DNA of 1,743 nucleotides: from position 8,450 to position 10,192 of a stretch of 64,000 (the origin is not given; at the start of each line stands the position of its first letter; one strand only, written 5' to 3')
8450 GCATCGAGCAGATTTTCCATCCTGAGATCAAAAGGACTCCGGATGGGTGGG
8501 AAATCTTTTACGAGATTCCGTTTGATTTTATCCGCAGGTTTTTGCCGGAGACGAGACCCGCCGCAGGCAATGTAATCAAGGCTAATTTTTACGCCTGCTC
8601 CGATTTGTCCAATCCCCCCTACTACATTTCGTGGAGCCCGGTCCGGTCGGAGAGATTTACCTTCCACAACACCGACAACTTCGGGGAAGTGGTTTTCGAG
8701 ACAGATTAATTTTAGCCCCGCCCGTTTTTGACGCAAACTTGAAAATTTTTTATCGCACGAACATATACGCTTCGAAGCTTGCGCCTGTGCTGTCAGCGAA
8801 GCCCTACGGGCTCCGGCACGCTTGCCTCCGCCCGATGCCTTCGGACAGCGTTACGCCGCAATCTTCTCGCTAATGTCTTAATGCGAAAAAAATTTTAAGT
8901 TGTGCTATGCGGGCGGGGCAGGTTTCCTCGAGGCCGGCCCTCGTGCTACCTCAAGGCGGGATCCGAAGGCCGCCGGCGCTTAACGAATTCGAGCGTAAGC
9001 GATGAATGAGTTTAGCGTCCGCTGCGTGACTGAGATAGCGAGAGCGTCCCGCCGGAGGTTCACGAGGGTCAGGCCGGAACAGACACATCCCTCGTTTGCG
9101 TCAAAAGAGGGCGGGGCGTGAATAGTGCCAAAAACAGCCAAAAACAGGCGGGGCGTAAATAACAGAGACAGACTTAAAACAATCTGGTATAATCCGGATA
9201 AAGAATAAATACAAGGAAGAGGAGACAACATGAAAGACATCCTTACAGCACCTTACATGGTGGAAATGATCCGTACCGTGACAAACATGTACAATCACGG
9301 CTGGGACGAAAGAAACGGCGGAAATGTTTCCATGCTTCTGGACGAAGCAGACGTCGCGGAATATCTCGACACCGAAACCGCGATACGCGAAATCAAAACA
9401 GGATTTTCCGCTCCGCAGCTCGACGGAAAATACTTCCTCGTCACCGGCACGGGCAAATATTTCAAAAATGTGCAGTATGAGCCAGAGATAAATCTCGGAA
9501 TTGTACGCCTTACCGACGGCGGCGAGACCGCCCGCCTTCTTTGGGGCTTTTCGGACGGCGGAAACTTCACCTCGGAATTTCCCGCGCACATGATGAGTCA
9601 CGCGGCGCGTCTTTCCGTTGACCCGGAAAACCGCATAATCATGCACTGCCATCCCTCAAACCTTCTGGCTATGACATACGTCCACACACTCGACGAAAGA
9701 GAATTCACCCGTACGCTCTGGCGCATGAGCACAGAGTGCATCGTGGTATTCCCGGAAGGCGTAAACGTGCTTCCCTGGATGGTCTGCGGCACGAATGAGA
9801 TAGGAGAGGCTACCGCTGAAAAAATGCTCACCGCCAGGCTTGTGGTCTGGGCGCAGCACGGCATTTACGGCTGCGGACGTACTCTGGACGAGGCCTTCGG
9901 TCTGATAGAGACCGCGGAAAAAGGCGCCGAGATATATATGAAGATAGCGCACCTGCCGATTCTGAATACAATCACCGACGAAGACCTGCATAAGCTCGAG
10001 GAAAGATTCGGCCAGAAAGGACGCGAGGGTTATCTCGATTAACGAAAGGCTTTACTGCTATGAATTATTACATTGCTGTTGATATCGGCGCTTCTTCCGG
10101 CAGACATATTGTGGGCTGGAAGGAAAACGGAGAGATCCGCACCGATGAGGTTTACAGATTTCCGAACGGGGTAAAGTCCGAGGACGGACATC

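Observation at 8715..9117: ~400-bp GC-rich non-coding element closed by 24-nt inverted termini, with two more long internal stems (MITE or large structured RNA)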

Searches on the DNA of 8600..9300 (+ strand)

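Call 5: search_rna_families(source=window, start=8600, end=9300, threshold=evalue, max_evalue=10)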
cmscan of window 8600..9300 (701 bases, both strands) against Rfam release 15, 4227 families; matches with E-value up to 10: 2.
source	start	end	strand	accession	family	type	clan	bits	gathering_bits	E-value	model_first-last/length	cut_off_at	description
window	8788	8850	+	RF03281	mir-596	Gene; miRNA;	-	18.1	80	5.4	1-73/73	no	mir-596 microRNA precursor family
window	8786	8916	-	RF02487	GlsR24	Gene; snRNA; snoRNA; HACA-box;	-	11.2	100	5.4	1-147/147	no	Small nucleolar RNA GlsR24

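Call 13: search_dna_similar(query=window:8700-9229:+, collection=plasmids, mode=distant, max_evalue=0.01)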
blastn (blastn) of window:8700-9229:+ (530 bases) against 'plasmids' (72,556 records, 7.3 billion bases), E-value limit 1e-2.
No match.

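Call 14: search_dna_similar(query=window:8700-9229:+, collection=phages, mode=distant, max_evalue=0.01)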
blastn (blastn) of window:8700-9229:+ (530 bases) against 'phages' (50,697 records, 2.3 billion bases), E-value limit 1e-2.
No match.

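Call 82: build_rna_model(alignment_id=A2)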
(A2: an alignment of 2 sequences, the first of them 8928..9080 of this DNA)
Model R1 built from alignment A2 (2 sequences, 153 columns); structure: RNAalifold consensus.
model positions 153; base pairs 55; branch points 2; effective number of sequences 0.51; information 0.591 bits per position. Calibrated on 0.2 Mb of random sequence (short: E-values are rough).
structure used (alignment columns):
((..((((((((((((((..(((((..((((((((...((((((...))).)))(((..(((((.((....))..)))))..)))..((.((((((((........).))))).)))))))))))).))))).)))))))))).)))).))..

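Call 84: search_with_rna_model(model_id=R1, sources=[window, L035, L036, L037, L038, L039, L040, L041, L042, L043, L044, L045, L046, L047, L048, L049, L050, L051, L052, L053, L054, L055, L056, L057, L058, L059, L060, L061, L062, L063, L064, L065, L066, L067, L068, L069, L070, L071, L072, L073, L074, L075, L076, L077, L078, L079, L080, L081, L082, L083, L084, L085, L086, L087, L088, L089, L090, L091, L092, L093, L094, L095, L096, L097, L098, L099, L100, L101, L102, L103, L104, L105, L106, L107, L108, L109, L110, L111, L112, L113, L114, L010, L018, L033, L007, L145], max_evalue=1)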
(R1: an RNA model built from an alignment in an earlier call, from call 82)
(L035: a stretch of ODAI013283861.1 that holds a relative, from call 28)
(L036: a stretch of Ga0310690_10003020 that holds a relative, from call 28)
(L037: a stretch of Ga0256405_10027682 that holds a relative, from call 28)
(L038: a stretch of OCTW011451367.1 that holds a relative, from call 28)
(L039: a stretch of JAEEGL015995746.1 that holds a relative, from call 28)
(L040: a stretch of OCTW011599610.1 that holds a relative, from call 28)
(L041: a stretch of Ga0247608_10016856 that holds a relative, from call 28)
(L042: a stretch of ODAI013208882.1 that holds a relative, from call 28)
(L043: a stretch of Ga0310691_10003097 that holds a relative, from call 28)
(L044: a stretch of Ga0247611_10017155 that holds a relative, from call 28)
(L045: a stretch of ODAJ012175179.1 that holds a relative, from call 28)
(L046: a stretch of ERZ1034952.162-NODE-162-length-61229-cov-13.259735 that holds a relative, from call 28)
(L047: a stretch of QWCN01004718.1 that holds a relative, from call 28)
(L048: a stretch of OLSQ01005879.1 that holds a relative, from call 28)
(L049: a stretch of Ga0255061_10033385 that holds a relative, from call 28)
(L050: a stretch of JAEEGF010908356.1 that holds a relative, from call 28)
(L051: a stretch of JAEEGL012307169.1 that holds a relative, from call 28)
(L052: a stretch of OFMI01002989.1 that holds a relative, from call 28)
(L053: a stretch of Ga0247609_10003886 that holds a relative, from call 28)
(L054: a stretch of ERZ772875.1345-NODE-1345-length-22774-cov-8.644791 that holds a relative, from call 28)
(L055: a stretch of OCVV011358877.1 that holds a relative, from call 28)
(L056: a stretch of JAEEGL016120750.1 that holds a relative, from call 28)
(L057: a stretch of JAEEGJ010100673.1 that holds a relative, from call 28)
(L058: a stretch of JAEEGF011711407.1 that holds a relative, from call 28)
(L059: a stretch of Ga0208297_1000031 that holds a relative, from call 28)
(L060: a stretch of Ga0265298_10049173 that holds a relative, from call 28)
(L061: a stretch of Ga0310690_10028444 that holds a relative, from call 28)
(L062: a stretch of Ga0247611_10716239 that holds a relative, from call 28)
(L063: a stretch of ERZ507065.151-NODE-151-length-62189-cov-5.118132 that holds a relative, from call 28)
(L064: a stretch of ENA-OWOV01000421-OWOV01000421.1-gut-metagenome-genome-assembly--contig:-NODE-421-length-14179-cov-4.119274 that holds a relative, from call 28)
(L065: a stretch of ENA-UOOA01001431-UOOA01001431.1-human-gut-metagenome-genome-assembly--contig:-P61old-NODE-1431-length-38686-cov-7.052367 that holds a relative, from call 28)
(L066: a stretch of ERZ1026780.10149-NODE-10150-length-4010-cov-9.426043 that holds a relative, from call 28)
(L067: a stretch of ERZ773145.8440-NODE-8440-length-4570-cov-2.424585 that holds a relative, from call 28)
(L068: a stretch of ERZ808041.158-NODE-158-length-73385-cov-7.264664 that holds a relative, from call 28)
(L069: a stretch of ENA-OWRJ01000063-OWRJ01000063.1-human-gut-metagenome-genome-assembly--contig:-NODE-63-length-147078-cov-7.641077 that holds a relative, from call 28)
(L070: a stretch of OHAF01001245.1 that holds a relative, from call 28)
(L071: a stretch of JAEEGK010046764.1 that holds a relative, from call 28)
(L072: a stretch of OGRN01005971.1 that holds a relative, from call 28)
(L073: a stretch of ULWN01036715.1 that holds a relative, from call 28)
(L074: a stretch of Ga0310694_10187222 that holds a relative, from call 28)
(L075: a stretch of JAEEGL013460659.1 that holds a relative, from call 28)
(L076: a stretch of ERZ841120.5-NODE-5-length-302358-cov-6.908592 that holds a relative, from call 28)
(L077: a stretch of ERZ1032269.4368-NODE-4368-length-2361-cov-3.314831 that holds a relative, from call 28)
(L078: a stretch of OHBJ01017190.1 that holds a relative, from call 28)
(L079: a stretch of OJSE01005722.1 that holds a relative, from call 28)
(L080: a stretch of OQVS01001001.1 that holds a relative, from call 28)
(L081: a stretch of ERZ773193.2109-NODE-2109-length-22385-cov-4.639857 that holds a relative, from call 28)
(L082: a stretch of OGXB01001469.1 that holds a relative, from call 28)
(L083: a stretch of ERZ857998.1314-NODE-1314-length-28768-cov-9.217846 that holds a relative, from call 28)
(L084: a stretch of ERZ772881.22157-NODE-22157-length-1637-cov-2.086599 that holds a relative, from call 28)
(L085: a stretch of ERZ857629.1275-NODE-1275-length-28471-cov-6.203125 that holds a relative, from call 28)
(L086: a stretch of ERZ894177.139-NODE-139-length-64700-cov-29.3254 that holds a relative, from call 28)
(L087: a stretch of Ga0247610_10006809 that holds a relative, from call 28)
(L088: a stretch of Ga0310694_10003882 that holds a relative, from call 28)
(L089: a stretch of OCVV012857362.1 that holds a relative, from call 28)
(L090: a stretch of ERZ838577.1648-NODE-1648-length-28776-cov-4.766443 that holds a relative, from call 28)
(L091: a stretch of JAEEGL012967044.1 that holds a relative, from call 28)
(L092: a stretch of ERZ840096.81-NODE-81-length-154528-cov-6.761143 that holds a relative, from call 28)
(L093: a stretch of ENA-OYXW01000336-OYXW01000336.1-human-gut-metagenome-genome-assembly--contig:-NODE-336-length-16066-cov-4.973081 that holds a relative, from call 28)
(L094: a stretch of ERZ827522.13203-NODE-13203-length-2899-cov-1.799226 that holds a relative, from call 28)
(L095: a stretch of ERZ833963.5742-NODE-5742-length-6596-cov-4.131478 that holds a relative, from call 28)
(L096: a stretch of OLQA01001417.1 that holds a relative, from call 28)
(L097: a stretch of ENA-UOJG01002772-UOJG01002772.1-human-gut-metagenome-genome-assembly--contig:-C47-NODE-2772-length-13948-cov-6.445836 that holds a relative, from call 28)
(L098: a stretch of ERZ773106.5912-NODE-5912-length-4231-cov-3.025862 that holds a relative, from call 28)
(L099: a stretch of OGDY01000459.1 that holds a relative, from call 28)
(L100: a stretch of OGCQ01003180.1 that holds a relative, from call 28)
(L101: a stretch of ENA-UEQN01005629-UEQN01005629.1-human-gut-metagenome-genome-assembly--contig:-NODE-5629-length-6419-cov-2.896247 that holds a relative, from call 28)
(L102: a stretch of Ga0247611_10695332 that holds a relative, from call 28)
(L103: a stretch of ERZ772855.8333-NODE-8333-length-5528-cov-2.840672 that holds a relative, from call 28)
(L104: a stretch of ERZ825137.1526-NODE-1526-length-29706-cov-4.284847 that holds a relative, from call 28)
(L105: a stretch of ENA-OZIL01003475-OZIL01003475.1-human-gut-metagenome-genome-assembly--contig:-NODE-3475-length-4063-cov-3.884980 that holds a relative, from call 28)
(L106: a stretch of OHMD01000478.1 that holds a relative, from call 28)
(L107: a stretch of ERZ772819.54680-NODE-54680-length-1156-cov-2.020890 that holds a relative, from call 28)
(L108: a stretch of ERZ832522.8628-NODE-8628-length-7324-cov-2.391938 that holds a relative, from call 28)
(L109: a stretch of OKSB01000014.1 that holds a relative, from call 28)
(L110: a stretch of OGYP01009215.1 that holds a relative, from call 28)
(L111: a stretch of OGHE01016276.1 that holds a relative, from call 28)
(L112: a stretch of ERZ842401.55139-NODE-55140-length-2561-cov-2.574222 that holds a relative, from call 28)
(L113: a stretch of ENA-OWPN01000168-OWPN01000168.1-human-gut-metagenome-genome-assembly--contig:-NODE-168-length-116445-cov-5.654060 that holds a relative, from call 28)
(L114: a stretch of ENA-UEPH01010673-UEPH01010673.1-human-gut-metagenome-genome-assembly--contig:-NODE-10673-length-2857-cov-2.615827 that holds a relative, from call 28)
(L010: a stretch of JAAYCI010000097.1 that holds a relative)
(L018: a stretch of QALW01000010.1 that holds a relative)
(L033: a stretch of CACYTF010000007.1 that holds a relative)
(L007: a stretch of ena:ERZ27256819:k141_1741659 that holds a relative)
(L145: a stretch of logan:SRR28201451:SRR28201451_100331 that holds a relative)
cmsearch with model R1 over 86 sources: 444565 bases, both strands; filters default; matches with E-value up to 1: 4.
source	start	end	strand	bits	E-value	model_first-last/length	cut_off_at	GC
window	8928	9080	+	189.5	3.5e-42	1-153/153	no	0.63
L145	3655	3701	-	37.5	2.8e-06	107-153/153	5'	0.68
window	8927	9079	-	18.6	0.081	1-153/153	no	0.63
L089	733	776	-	14.4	0.79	1-153/153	no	0.66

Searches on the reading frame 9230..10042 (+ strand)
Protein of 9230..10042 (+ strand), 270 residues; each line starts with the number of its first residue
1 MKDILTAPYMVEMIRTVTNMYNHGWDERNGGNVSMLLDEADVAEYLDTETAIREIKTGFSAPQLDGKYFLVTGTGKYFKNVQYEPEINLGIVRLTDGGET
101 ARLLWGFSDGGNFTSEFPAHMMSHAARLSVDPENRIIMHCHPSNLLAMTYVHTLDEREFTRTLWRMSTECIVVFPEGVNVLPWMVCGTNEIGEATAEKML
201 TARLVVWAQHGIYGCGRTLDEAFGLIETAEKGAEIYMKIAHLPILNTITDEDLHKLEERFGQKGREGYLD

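Call 8: search_protein_families(library=pfam, proteins=[window:9230-10042:+])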
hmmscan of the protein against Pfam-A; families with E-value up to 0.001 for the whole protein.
window:9230-10042:+ (270 aa): 1 family
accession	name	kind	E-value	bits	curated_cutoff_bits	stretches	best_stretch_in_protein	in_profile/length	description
PF00596.27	Aldolase_II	-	1.8e-28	100.1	22.2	1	12-236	2-182/183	Class II Aldolase and Adducin N-terminal domain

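Call 12: find_encoding_contigs(protein=window:9230-10042:+, flank=3000, max_places=10)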
Protein window:9230-10042:+ (270 aa): 3 contigs read that carry it; 3 places shown.
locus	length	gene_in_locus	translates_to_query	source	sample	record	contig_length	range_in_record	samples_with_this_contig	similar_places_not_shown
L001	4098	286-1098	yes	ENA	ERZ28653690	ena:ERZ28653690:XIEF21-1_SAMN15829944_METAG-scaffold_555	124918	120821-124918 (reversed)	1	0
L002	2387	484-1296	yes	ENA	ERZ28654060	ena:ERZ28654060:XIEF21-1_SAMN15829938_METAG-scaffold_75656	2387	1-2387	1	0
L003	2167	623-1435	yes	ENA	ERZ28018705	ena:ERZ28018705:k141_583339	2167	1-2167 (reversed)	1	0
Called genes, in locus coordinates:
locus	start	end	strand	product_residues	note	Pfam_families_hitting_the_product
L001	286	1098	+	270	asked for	PF00596:Aldolase_II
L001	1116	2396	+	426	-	PF00370:FGGY_N, PF02782:FGGY_C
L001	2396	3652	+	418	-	PF06134:RhaA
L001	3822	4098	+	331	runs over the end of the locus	PF01515:PTA_PTB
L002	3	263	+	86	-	?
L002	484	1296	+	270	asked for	PF00596:Aldolase_II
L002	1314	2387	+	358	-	?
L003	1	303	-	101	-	?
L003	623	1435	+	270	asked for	PF00596:Aldolase_II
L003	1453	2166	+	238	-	?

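Call 28: find_related_loci(query=window:9230-10039:+, collection=metagenome_contigs, flank=2500)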
Query window:9230-10039:+ (270 aa) in metagenome_contigs; peptide patterns used: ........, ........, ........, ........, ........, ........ (x = any residue, [..] = any of these).
600 stretches matched a pattern (row limit reached: there are more); 577 encode a relative of the query (tblastn E <= 1e-3); the best 80 are kept; 80 distinct loci.
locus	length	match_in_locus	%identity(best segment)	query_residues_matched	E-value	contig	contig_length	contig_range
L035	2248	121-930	81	1-270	1e-169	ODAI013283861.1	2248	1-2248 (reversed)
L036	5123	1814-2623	82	1-270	7e-159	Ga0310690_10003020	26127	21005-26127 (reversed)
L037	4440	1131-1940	81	1-270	7e-160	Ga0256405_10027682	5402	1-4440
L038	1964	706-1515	81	1-270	1e-169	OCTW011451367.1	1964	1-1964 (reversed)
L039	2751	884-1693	81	1-270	2e-166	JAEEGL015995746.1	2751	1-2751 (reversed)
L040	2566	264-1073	80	1-270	4e-165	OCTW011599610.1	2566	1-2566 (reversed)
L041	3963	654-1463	81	1-270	7e-158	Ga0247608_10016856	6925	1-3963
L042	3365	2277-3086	80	1-270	3e-162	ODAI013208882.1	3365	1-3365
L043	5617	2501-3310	81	1-270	6e-156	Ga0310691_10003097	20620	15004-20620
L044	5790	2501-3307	81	1-269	4e-156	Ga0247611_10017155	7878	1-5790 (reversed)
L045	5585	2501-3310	81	1-270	4e-156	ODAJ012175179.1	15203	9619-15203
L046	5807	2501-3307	82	1-270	3e-155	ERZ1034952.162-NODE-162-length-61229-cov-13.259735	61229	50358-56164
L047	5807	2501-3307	81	1-269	2e-155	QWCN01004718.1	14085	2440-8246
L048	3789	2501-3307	80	1-269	2e-157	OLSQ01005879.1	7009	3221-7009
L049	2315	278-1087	80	1-270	2e-165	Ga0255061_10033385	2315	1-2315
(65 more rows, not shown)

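Call 32: find_homologous_proteins(query=window:9230-10039:+, max_evalue=1e-100)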
Query window:9230-10039:+ (270 aa): 6275 proteins with E <= 1e-100 among 8000 candidates; the best 120 are listed.
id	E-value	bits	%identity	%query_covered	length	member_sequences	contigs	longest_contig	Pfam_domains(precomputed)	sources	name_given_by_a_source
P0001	3.4e-183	625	100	100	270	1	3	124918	PF00596.28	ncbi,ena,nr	ncbi:MAG: rhamnulose-1-phosphate aldolase [Lachnospiraceae bacterium]|nr:rhamnulose-1-phosphate aldo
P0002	6.7e-183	625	100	100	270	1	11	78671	PF00596.28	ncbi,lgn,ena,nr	ncbi:MAG: rhamnulose-1-phosphate aldolase [Lachnospiraceae bacterium]|nr:rhamnulose-1-phosphate aldo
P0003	1.7e-182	623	99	100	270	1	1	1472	PF00596.28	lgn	-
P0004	2.3e-182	623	100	100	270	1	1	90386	PF00596.28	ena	-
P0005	3.2e-182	622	100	100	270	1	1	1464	PF00596.28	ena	-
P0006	6.1e-182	621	99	100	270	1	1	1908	PF00596.28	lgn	-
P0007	7.2e-180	615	98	100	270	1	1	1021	PF00596.28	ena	-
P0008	1.7e-170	584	100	94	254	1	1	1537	PF00596.28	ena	-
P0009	1.6e-154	531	83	100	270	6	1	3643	PF00596.28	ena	-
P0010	1.8e-154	531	83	100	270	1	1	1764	PF00596.28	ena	-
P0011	3.4e-154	530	82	100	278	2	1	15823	PF00596.28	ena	-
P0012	8.5e-154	529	83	100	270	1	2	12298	PF00596.28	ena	-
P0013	9.4e-154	529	81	100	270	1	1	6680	PF00596.28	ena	-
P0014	1.2e-153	529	83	100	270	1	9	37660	PF00596.28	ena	-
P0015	1.4e-153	528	82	100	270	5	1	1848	PF00596.28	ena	-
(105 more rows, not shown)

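Call 33: find_encoding_contigs(protein=P0002, flank=2500, max_places=10)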
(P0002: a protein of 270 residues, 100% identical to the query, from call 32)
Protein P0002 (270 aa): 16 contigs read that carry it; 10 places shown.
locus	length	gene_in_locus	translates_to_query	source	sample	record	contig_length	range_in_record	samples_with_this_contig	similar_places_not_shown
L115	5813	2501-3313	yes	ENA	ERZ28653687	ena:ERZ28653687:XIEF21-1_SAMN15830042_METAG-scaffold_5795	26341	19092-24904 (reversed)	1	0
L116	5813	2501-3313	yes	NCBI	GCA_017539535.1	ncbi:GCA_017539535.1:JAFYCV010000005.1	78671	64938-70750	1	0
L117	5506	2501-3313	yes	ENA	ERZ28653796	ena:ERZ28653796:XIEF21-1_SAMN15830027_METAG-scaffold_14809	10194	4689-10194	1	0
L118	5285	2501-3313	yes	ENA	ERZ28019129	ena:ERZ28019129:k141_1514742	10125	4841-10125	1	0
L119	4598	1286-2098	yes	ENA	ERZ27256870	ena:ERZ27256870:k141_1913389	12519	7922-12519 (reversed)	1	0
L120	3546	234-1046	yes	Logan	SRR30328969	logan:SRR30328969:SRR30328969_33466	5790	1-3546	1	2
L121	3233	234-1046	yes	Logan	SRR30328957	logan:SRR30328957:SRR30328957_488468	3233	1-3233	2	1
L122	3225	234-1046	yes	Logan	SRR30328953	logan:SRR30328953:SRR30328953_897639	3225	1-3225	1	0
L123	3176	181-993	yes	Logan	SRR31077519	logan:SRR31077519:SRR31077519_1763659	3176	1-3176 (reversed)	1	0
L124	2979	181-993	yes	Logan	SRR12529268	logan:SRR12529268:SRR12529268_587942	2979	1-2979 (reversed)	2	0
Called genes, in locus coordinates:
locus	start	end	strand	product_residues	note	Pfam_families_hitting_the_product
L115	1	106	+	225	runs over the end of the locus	PF00923:TAL_FSA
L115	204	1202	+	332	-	-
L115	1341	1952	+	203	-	PF16011:CBM9_2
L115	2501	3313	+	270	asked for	PF00596:Aldolase_II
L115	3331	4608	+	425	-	PF00370:FGGY_N, PF02782:FGGY_C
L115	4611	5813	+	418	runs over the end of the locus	PF06134:RhaA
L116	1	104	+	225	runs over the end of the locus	PF00923:TAL_FSA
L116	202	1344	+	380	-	PF07969:Amidohydro_3 (faint), PF01979:Amidohydro_1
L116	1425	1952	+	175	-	PF16011:CBM9_2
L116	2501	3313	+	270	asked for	PF00596:Aldolase_II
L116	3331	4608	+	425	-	PF00370:FGGY_N, PF02782:FGGY_C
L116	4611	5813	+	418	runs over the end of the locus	PF06134:RhaA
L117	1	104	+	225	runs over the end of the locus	PF00923:TAL_FSA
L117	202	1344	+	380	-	PF07969:Amidohydro_3 (faint), PF01979:Amidohydro_1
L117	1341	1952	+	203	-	PF16011:CBM9_2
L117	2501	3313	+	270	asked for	PF00596:Aldolase_II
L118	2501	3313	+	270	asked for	PF00596:Aldolase_II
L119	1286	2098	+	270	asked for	PF00596:Aldolase_II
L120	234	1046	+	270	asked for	PF00596:Aldolase_II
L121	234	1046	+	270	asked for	PF00596:Aldolase_II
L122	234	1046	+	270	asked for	PF00596:Aldolase_II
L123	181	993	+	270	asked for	PF00596:Aldolase_II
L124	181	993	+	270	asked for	PF00596:Aldolase_II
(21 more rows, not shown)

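Call 47: find_encoding_contigs(protein=P0006, flank=2500, max_places=10)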
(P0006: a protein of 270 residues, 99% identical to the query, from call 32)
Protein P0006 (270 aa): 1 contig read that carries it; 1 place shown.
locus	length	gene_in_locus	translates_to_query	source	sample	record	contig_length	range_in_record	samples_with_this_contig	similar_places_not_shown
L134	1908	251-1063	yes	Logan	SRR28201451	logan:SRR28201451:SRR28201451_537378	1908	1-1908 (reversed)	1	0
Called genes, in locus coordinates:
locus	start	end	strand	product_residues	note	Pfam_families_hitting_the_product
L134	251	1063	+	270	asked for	PF00596:Aldolase_II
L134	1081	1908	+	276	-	?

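Call 49: find_encoding_contigs(protein=P0008, flank=2500, max_places=10)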
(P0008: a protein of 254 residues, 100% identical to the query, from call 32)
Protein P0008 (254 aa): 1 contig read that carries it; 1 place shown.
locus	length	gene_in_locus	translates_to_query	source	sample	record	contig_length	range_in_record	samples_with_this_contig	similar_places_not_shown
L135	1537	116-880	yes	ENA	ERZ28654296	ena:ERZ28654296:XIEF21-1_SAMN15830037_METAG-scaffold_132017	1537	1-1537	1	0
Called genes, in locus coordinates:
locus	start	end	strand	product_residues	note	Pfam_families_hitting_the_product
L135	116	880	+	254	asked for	PF00596:Aldolase_II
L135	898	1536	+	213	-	?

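Call 50: find_encoding_contigs(protein=P0005, flank=2500, max_places=10)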
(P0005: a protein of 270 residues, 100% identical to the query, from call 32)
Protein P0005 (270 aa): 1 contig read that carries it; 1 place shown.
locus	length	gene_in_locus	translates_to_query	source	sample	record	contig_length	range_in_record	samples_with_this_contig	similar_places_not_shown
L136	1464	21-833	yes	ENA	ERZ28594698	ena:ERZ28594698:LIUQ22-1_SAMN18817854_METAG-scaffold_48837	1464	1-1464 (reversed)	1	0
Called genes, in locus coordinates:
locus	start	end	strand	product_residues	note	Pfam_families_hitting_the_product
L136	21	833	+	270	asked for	PF00596:Aldolase_II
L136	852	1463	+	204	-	?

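Call 51: find_encoding_contigs(protein=P0003, flank=2500, max_places=10)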
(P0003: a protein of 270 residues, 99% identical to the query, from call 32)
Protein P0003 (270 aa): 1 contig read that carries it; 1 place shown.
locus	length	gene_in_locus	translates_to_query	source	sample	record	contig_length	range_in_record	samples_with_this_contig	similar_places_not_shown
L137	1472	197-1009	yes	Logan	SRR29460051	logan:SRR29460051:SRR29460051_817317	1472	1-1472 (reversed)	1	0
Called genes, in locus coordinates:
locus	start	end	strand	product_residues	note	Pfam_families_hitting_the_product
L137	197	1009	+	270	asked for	PF00596:Aldolase_II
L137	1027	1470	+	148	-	?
